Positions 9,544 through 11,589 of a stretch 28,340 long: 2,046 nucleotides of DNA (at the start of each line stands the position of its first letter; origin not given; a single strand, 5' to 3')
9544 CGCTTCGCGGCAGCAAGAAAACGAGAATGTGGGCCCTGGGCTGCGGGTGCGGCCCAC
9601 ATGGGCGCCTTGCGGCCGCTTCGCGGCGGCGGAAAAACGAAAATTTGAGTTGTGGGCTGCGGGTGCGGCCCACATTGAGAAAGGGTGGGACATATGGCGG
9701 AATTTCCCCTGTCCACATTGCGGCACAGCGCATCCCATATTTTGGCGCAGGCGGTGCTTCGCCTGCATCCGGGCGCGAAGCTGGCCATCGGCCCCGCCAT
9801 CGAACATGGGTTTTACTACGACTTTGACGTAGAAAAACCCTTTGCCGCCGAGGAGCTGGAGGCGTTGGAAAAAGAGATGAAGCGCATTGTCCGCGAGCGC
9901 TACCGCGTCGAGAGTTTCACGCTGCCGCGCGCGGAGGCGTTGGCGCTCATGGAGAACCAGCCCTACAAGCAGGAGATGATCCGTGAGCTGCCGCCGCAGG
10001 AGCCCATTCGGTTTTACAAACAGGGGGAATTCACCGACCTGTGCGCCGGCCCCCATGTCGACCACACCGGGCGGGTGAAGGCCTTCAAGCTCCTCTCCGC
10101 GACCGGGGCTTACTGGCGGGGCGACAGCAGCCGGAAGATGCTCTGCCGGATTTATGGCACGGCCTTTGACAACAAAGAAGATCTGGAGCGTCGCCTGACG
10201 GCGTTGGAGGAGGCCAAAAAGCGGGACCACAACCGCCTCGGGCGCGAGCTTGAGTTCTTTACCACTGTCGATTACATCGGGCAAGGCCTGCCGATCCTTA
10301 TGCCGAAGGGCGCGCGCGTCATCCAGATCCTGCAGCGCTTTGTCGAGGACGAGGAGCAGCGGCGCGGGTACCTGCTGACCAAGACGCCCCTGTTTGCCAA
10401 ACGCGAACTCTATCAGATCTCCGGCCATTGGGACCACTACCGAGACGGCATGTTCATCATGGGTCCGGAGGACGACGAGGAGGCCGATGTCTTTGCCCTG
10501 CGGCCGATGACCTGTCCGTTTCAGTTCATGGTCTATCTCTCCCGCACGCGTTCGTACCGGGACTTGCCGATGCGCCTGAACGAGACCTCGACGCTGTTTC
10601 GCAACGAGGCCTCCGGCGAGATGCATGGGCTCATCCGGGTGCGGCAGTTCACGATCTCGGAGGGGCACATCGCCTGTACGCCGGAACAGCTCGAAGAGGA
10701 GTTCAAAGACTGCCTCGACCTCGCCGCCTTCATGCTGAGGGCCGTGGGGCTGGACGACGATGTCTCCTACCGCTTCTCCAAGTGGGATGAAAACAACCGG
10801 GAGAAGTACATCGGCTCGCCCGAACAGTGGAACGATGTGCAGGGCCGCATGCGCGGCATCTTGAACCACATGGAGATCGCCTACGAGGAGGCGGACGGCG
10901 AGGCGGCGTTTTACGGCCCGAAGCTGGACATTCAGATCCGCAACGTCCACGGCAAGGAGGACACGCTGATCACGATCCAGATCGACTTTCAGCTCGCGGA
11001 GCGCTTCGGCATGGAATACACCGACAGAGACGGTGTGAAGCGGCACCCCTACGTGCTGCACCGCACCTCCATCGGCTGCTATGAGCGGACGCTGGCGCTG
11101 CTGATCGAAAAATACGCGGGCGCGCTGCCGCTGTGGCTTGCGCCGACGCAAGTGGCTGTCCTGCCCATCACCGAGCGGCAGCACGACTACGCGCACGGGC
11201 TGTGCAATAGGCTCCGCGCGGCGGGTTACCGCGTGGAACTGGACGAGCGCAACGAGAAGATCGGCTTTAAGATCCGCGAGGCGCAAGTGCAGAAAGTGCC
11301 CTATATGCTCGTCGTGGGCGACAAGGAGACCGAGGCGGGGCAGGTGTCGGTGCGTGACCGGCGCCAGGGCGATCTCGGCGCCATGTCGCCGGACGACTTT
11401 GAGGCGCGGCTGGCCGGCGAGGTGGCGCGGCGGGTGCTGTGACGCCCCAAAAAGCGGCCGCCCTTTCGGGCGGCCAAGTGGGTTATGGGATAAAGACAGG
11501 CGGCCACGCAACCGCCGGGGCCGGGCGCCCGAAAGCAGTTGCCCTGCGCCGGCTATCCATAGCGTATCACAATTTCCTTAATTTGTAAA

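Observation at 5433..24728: Dispersed ~73-75 bp two-hairpin REP-like element at 7 loci (9 copies of the first hairpin)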

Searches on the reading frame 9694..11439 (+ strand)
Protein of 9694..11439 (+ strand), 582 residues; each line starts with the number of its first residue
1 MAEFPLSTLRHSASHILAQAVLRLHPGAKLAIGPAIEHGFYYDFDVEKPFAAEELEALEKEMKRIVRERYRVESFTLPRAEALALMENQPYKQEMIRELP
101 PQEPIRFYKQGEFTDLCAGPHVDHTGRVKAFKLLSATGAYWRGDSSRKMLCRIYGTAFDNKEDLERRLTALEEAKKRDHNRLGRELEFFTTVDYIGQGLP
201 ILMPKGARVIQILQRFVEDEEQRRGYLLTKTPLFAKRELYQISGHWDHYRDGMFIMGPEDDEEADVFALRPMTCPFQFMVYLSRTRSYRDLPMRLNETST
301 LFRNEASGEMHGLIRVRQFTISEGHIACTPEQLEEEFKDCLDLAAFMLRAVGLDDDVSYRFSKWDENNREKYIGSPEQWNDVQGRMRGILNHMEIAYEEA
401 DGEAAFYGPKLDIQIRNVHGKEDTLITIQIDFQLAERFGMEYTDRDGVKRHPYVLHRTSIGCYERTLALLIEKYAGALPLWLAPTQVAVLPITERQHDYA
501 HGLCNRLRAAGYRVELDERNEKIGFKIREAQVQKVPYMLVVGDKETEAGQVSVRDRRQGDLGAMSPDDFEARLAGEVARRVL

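Call 87: search_protein_families(library=pfam, proteins=[window:9694-11439:+], max_evalue=0.00001)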
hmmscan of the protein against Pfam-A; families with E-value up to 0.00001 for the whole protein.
window:9694-11439:+ (582 aa): 3 families
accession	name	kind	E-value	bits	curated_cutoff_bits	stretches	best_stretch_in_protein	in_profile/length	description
PF00587.30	tRNA-synt_2b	-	1.3e-37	130.1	29.3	1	261-474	5-179/179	tRNA synthetase class II core domain (G, H, P, S and T)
PF03129.25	HGTP_anticodon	-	1.7e-26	92.6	21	1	486-573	1-91/94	Anticodon binding domain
PF07973.19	tRNA_SAD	-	9.4e-17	61.2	24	1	105-154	1-44/44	Threonyl and Alanyl tRNA synthetase second additional domain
